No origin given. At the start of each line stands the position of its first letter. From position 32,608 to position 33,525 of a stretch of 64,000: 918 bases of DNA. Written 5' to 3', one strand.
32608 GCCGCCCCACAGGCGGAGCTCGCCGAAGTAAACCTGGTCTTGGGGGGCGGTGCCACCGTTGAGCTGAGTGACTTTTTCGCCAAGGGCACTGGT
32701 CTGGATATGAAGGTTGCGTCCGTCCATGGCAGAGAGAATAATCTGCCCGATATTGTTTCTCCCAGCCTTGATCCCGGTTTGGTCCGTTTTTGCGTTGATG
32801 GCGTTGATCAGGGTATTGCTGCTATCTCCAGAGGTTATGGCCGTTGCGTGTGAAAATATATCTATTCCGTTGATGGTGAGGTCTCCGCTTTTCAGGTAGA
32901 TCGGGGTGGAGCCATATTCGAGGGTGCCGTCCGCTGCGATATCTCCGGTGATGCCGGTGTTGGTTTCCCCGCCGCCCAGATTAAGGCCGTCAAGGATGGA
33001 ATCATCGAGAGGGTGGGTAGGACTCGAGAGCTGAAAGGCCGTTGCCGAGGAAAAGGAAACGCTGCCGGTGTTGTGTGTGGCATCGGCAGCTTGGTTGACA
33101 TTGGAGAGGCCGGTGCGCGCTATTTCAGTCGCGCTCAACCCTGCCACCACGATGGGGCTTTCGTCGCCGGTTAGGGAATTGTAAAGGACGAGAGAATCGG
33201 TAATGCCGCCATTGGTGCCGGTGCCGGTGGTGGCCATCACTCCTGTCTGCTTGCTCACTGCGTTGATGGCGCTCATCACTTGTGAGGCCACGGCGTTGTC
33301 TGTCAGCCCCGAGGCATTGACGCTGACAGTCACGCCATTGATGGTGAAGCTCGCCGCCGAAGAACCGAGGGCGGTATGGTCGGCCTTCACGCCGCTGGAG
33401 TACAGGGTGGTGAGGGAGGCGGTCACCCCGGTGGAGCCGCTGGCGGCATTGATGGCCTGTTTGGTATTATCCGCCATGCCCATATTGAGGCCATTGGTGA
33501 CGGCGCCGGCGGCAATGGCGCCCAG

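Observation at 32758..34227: Tandem ~195-aa super-repeat inside FlgL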

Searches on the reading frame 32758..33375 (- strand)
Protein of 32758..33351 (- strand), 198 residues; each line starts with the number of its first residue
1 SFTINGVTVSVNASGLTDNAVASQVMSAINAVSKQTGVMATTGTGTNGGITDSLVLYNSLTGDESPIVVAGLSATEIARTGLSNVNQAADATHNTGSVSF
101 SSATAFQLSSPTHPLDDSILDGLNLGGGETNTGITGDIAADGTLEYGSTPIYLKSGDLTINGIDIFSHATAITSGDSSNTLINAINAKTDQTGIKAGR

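Call 7: find_homologous_proteins(query=window:32758-33351:-, max_evalue=0.001)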
Query window:32758-33351:-: 482 candidates shared short words with the query, none scored E <= 0.001.
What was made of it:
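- The module-only word-index search returned nothing (call 7).
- Tried and rejected: The word-index homologue search with R2 alone returned nothing (call 7).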

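Call 30: predict_structure(alignment_id=A1)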
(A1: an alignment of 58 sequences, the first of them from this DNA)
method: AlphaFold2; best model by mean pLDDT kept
length: 178 residues; sequences in the alignment: 58
mean_pLDDT: 88.1   pTM: 0.65
mean pLDDT of the five models: 88.1, 86.4, 85.5, 83.0, 83.0
residues with pLDDT >= 90: 108; 70-90: 52; 50-70: 16; < 50: 2
segments of 3 or more residues with pLDDT < 50: none
pLDDT, mean of each block of 10 residues (from residue 1): 77 98 92 97 97 89 92 95 94 90 73 89 93 90 91 76 77 75
secondary structure, 60 per line:
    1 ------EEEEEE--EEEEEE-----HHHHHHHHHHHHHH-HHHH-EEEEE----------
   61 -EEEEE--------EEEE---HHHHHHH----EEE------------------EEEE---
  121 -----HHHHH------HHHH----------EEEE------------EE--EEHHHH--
elements in order: E7-12 E15-20 H26-39 H41-44 E46-50 E62-66 E75-78 H82-88 E93-95 E114-117 H126-130 H137-140 E151-154 H173-176
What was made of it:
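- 32860..33354 (-): Full module copy R2 (aa 665-829). The AF2 model of aa 658-835 has pLDDT 88 (call 30).
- On Flagellin / FliD outer-domain fold: The single-module model has pLDDT 88 (call 30).
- Fold: the AF2 single-module model has pLDDT 88 (call 30).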

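Call 32: fold_search(model_id=the predicted structure, library=pdb)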
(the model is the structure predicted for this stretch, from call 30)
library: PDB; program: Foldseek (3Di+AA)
matches with E <= 10: 35; with E <= 0.001: 0
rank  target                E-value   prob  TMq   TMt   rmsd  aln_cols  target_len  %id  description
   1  2zbi_B                1.9e-03  1.00  0.41  0.29   3.2       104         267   31  Crystal structure of a bacterial cell-surface flagellin (released 2008-02-05)
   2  3k8v_A                2.3e-03  1.00  0.39  0.22   2.9        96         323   30  Crysatl structure of a bacterial cell-surface flagellin N20C20 (released 2010-10-06)
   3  3k8w                  4.3e-03  1.00  0.39  0.25   2.8       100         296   29  Crysatl structure of a bacterial cell-surface flagellin N20C45 (released 2010-10-06)
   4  3k8v_B                5.2e-03  1.00  0.40  0.23   2.8        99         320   29  Crysatl structure of a bacterial cell-surface flagellin N20C20 (released 2010-10-06)
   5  2zbi_A                6.7e-03  1.00  0.42  0.29   3.8       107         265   30  Crystal structure of a bacterial cell-surface flagellin (released 2008-02-05)
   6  8kee_A                6.4e-02  0.93  0.30  0.12   4.4        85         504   27  Cyanophage A-1(L) sheath-tube (released 2024-04-10)
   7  6x80_A                9.3e-02  0.98  0.30  0.10   2.7        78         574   29  Structure of the Campylobacter jejuni G508A Flagellar Filament (released 2020-07-08)
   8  9ygu_A7               2.0e-01  0.84  0.28  0.11   3.2        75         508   23  Flagella filament structure in H. pylori composed of flagellin FlaA (released 2026-02-25)
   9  9yh1_A1               3.5e-01  0.66  0.27  0.10   3.4        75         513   25  Structure of flagellin FlaB filament in H. pylori (released 2026-02-25)
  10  9khy_a                6.5e-01  0.41  0.32  0.13   6.0       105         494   23  Terminator and trunk structure of Escherichia phage Mu (released 2025-02-12)
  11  9atl_A                7.8e-01  0.16  0.23  0.13   7.4       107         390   22  Cryo-EM of Stenotrophomonas maltophilia flagellum (released 2024-11-13)
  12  8erm_B                8.3e-01  0.25  0.23  0.21   4.1        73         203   19  Crystal structure of FliC D2/D3 domains from Pseudomonas aeruginosa PAO1 (released 2023-05-17)
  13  8erm_A                1.0e+00  0.23  0.22  0.20   4.0        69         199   20  Crystal structure of FliC D2/D3 domains from Pseudomonas aeruginosa PAO1 (released 2023-05-17)
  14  9cc7_I                1.1e+00  0.16  0.25  0.11   5.8        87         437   20  Bacteriophage PhiTE extended connector complex (released 2025-04-16)
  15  9ndy_I                2.3e+00  0.23  0.18  0.08   2.5        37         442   22  Composite baseplate asymmetric unit of JohannRWettstein (Bas63) (released 2025-11-19)
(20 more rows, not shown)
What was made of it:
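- On Flagellin / FliD outer-domain fold: Foldseek probability is 1.00, E 1.9e-3, rmsd 3.2 A over 104 columns and 31% identity to 2zbi_B (call 32).
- Its best PDB matches are the Sphingomonas A1 surface flagellin (probability 1.0, ~100 aa, 30% identity) and Campylobacter, Helicobacter and Pseudomonas flagellin outer domains (call 32).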

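Call 33: search_solved_structures(query=A1, max_evalue=1, show_alignments=3)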
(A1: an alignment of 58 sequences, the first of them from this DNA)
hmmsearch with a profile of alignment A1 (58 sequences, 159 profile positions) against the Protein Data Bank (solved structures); distinct sequences matched with E-value up to 1: 2.
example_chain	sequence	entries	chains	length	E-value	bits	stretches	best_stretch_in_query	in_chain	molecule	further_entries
3t1w_A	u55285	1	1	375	0.24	14.6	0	53-80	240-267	four-domain fibronectin fragment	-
1fnf_A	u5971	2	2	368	0.32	14.2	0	53-80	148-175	FIBRONECTIN | Isoform 1 of Fibronectin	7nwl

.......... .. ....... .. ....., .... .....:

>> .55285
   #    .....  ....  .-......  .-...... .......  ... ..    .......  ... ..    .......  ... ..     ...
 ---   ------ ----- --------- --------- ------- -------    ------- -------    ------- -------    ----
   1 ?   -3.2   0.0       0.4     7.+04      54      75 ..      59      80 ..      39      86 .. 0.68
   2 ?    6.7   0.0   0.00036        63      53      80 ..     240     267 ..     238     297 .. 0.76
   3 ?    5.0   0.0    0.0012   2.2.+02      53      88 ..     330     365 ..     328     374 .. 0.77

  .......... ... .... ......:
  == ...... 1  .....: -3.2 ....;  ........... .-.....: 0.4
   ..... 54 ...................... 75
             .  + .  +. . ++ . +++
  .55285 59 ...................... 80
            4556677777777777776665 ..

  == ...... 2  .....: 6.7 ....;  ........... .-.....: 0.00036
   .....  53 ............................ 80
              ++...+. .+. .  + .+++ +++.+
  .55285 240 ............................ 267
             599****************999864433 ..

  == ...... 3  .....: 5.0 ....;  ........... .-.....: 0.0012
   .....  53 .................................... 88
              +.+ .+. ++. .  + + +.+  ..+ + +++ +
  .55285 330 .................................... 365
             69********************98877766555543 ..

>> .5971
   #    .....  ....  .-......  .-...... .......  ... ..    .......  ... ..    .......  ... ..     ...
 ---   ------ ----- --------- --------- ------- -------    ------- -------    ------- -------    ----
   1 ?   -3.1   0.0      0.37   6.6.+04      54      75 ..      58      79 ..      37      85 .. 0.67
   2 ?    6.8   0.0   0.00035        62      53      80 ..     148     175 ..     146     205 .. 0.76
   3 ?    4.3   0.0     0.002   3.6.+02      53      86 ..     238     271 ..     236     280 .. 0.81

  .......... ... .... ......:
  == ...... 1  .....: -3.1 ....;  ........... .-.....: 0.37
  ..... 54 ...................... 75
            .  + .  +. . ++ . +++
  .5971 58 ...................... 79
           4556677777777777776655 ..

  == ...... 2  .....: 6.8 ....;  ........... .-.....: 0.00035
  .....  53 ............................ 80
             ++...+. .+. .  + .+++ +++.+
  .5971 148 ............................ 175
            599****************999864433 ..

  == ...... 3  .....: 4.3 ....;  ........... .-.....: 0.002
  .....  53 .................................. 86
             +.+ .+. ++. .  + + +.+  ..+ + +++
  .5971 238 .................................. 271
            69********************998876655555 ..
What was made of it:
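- On Flagellin / FliD outer-domain fold: The PDB profile search is negative (call 33).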

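Call 34: search_protein_representatives(alignment_id=A1)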
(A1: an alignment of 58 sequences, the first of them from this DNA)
Query: 58 sequences, 159 profile positions. Proteins with E-value up to 0.001 (for the whole library): 80; up to 1e-10: 38; up to 1e-30: 21. The best 80 are listed.
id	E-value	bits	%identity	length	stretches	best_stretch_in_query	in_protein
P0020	1.1e-184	623.5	-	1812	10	1-159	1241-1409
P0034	8.9e-149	506.8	-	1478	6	1-159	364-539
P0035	7.1e-144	490.8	-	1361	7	2-159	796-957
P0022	3.1e-139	475.8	-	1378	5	1-158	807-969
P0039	4.0e-139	475.4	-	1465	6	1-159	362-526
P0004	3.3e-115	397.7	-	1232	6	2-158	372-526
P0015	5.9e-111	383.9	-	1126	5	1-159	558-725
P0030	1.2e-109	379.6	-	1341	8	1-158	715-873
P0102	3.3e-107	371.7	-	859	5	1-159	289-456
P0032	2.2e-101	352.7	-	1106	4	2-158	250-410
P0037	4.2e-97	338.9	-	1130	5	1-159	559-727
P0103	3.8e-95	332.5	-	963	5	1-158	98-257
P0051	4.0e-91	319.4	-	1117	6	1-158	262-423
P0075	1.5e-76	272.1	-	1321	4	1-158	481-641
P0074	6.1e-65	234.3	-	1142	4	1-158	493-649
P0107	2.2e-36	141.5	-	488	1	1-143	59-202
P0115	7.6e-23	97.5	-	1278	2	1-145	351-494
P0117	3.3e-22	95.5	-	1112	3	1-149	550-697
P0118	9.2e-21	90.7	-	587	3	1-146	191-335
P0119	1.4e-20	90.1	-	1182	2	1-147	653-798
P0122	3.8e-16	75.8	-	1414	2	1-148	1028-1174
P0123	7.1e-12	61.9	-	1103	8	3-50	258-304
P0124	4.4e-11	59.3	-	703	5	3-158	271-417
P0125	2.0e-10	57.2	-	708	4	2-158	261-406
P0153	1.9e-04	37.7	-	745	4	3-158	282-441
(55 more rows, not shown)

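Call 36: search_protein_families(library=pfam, proteins=[P0115, P0117, P0119, P0122, P0118, P0124, P0125, P0153, P0123, P0107], max_evalue=0.001)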
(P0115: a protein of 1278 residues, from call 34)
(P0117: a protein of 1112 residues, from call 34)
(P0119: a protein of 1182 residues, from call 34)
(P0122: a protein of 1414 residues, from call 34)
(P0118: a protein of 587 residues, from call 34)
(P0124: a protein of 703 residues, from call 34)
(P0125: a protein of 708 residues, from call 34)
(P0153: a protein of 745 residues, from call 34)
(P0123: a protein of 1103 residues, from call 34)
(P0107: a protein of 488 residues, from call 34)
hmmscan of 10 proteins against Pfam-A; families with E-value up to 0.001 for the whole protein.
P0115 (1278 aa): 2 families
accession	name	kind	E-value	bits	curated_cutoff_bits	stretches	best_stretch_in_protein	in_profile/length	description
PF07676.18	PD40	-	2.8e-06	27.6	20.9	0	24-55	7-31/38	WD40-like Beta Propeller Repeat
PF21471.3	Reelin_subrepeat-B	-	0.00086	19.5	27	0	879-932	63-110/127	Reelin subrepeat B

P0117 (1112 aa): 2 families
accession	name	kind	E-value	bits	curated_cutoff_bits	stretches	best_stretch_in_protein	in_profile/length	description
PF14252.11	DUF4347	-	2.1e-58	197.2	24.6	1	89-238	1-150/164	Domain of unknown function (DUF4347)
PF17803.7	Cadherin_4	-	6.7e-05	23.8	25.1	1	748-813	2-67/71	Bacterial cadherin-like domain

P0119 (1182 aa): 2 families
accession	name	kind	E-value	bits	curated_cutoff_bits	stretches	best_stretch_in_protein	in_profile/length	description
PF14252.11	DUF4347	-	2e-56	190.7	24.6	1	90-253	1-164/164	Domain of unknown function (DUF4347)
PF07676.18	PD40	-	3.3e-07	30.5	20.9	0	329-354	9-31/38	WD40-like Beta Propeller Repeat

P0122 (1414 aa): 3 families
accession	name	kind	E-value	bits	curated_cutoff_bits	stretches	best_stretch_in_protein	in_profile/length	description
PF14252.11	DUF4347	-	3.4e-55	186.7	24.6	1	89-242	1-153/164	Domain of unknown function (DUF4347)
PF13517.12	FG-GAP_3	-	1.9e-36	124.9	26.9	6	420-480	1-61/61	FG-GAP-like repeat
PF01839.29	FG-GAP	-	0.00021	21.5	22.1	0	463-481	3-21/37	FG-GAP repeat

P0118 (587 aa): 0 families

P0124 (703 aa): 3 families
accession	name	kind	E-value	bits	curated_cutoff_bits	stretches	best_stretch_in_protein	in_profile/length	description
PF00669.25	Flagellin_N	-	5.3e-44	150.1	26.6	1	18-155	1-138/139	Bacterial flagellin N-terminal helical region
PF00700.27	Flagellin_C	-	8.1e-23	81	23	1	616-701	1-86/86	Bacterial flagellin C-terminal helical region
PF07196.18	Flagellin_IN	-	1.5e-08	35.1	22.7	1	270-324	1-53/55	Flagellin hook IN motif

P0125 (708 aa): 2 families
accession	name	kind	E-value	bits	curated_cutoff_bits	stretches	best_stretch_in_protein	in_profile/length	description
PF00669.25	Flagellin_N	-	5.5e-31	107.9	26.6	1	5-142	1-138/139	Bacterial flagellin N-terminal helical region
PF00700.27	Flagellin_C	-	2e-24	86.1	23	1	621-706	1-86/86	Bacterial flagellin C-terminal helical region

P0153 (745 aa): 2 families
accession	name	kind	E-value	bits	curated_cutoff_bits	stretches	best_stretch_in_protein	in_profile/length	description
PF00669.25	Flagellin_N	-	1.3e-42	145.6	26.6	1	5-142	1-138/139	Bacterial flagellin N-terminal helical region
PF00700.27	Flagellin_C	-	1.6e-27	96.1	23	1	659-744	1-86/86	Bacterial flagellin C-terminal helical region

P0123 (1103 aa): 3 families
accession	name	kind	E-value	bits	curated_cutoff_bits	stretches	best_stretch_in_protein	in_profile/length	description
PF00669.25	Flagellin_N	-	3.4e-46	157.2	26.6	1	5-143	1-139/139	Bacterial flagellin N-terminal helical region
PF00700.27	Flagellin_C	-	1.7e-27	96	23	1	1017-1102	1-86/86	Bacterial flagellin C-terminal helical region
PF07196.18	Flagellin_IN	-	5.6e-08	33.3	22.7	1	872-926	1-55/55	Flagellin hook IN motif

P0107 (488 aa): 0 families

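Call 39: find_related_loci(query=A2, collection=genome_contigs, flank=4000)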
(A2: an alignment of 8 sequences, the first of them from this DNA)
Query A2 (166 aa) in genome_contigs; peptide patterns used: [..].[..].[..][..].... (x = any residue, [..] = any of these).
50 stretches matched a pattern; 28 encode a relative of the query (tblastn E <= 1e-3); 28 distinct loci.
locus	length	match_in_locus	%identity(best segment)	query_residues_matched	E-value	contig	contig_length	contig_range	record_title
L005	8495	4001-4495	71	2-166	6e-73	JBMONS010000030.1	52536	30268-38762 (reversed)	MAG: Thermodesulfobacteriota bacterium isolate Betzabe_MAG082 MAG082_30, whole genome shotgun sequence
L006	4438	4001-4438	82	2-147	3e-65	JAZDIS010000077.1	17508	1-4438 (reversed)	MAG: Pseudomonadota bacterium isolate MEGAHIT-group-0.419 k141_5501121, whole genome shotgun sequence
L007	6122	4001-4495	65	2-166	6e-63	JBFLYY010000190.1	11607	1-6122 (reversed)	MAG: Thermodesulfobacteriota bacterium isolate MAG097 MAG097_190, whole genome shotgun sequence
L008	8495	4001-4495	64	2-166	6e-62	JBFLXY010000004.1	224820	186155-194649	MAG: Thermodesulfobacteriota bacterium isolate MAG070 MAG070_4, whole genome shotgun sequence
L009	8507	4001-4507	56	2-166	4e-52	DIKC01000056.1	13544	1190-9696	MAG TPA_asm: Desulfobulbaceae bacterium UBA5628 UBA5628_contig_24553, whole genome shotgun sequence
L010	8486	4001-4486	54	2-166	2e-44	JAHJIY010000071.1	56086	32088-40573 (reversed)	MAG: Proteobacteria bacterium isolate Modern_marine_rock_biofilm.mb.12 Modern_marine_rock.mb.12_k141_554651, whole genom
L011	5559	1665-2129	50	3-166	5e-43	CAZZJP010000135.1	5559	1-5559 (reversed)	MAG TPA_asm: uncultured Desulfobulbia bacterium isolate SRP128015_co1_121 genome assembly, contig: NODE_26027_length_555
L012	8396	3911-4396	50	2-166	2e-40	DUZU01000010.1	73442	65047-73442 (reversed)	MAG TPA_asm: Deltaproteobacteria bacterium isolate MAG_22204_dsfv_001 Ga0224496_10000076, whole genome shotgun sequence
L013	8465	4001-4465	49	3-166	2e-40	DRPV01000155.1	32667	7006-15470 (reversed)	MAG TPA_asm: Desulfobacterales bacterium isolate HyVt-567 HyVt-567_k145_309315, whole genome shotgun sequence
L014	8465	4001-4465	49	3-166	1e-40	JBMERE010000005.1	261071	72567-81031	Desulfobacterota bacterium M19 5, whole genome shotgun sequence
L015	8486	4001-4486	53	2-166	9e-40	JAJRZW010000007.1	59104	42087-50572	MAG: Deltaproteobacteria bacterium isolate Dive96_bin4.234 k141_678998, whole genome shotgun sequence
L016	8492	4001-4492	65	3-166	2e-66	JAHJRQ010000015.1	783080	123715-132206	MAG: Proteobacteria bacterium isolate OS_PC_MetaG.mb.157 OS_PC_MetaG.mb.157_k141_442473, whole genome shotgun sequence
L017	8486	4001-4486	53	2-166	5e-33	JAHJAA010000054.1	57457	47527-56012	MAG: Proteobacteria bacterium isolate Modern_marine.mb.199 Modern_marine.mb.199_k141_1374047, whole genome shotgun seque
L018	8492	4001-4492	45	2-166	7e-31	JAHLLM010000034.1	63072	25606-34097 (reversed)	MAG: Desulfobulbaceae bacterium isolate MAG127 NODE_1275_length_63072_cov_184.367123, whole genome shotgun sequence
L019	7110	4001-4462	43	2-166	2e-30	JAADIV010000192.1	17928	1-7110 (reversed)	MAG: Deltaproteobacteria bacterium isolate M_MetaBat.74 contig-127_4640, whole genome shotgun sequence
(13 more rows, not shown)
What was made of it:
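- Tried and rejected: An 8-sequence alignment worked, but its search pattern ([QT]x[AV]D[AN][TA]HNTG) restricts hits to close relatives (call 39).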

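Call 49: list_cluster_members(proteins=[P0117, P0119, P0122, P0115, P0118, P0107, P0124, P0153, P0123])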
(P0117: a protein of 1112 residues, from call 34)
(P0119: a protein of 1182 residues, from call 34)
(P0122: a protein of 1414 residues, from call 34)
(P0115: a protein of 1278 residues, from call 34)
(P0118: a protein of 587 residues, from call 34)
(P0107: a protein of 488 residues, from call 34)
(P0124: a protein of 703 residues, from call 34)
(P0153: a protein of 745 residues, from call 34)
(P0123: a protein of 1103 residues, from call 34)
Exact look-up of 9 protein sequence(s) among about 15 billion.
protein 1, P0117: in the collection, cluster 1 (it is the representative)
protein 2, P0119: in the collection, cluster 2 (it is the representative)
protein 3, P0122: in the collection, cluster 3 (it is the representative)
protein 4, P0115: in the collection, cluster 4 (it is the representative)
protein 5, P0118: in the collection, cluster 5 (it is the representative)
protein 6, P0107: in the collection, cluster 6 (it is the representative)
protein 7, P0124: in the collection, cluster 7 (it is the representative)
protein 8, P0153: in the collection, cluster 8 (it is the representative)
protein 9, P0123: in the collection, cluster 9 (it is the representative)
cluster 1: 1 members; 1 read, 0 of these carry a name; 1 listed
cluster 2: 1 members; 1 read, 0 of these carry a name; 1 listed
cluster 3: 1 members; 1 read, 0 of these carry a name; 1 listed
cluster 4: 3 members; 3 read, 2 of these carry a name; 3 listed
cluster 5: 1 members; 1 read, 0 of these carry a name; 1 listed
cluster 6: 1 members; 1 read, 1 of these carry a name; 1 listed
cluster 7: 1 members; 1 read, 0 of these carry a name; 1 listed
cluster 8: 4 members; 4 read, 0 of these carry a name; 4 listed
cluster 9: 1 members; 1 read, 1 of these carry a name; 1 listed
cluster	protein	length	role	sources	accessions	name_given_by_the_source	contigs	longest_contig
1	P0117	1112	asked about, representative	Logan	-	-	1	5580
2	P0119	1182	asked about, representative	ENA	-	-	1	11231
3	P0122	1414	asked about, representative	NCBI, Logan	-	-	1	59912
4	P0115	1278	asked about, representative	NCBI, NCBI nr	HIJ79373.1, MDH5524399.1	MAG: hypothetical protein OEY01_10465, partial [Desulfobulbaceae bacterium] | hypothetical protein [Desulfobulbaceae bacterium]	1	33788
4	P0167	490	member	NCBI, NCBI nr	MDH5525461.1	MAG: DUF4347 domain-containing protein, partial [Desulfobulbaceae bacterium] | DUF4347 domain-containing protein [Desulfobulbaceae bacterium]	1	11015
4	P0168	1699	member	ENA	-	-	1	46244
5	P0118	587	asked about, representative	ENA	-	-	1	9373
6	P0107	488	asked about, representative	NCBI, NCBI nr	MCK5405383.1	MAG: hypothetical protein KAI75_09115, partial [Desulfobulbaceae bacterium] | hypothetical protein [Desulfobulbaceae bacterium]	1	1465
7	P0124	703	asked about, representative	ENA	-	-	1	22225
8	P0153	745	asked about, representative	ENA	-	-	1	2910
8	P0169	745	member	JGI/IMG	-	-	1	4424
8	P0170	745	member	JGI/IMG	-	-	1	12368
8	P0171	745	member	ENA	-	-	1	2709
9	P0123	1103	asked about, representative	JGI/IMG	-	flagellin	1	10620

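Call 57: search_protein_families(library=pfam, proteins=[window:32860-33354:-], max_evalue=1)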
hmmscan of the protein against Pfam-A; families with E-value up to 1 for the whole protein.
window:32860-33354:- (165 aa): 3 families
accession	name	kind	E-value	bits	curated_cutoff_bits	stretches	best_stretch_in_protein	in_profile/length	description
PF08495.15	FIST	-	1.8e-05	25.2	23.2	1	29-157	16-139/189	FIST N domain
PF07196.18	Flagellin_IN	-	0.023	15.3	22.7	1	2-46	1-46/55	Flagellin hook IN motif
PF05713.17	MobC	-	0.1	13.5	23.2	0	5-36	11-41/45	Bacterial mobilisation protein (MobC)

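Call 58: search_protein_families(library=pfam, alignment_id=A1, max_evalue=0.01)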
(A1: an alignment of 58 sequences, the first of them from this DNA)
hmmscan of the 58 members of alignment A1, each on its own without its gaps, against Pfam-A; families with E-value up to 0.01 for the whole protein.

A. member 1, seq(178 aa): 1 family
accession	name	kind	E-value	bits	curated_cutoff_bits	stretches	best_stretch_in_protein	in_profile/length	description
PF08495.15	FIST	-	2.5e-05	24.7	23.2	1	36-164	16-139/189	FIST N domain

B. families by the number of members that match (of 58 scanned): 2 families
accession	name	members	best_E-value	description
PF07196.18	Flagellin_IN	30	1.2e-06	Flagellin hook IN motif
PF08495.15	FIST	4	2.5e-05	FIST N domain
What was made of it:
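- On Flagellin_IN motif (Pfam PF07196): 30 of 58 family modules hit at E <= 0.01 (call 58).
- On FIST N domain (Pfam PF08495): R2 scores 25.2 bits (cut-off 23.2; call 57), but only 4 of 58 family members match (call 58).
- Tried and rejected: The Pfam FIST_N hit on R2 was rejected, since only 4 of 58 members match (calls 57, 58).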
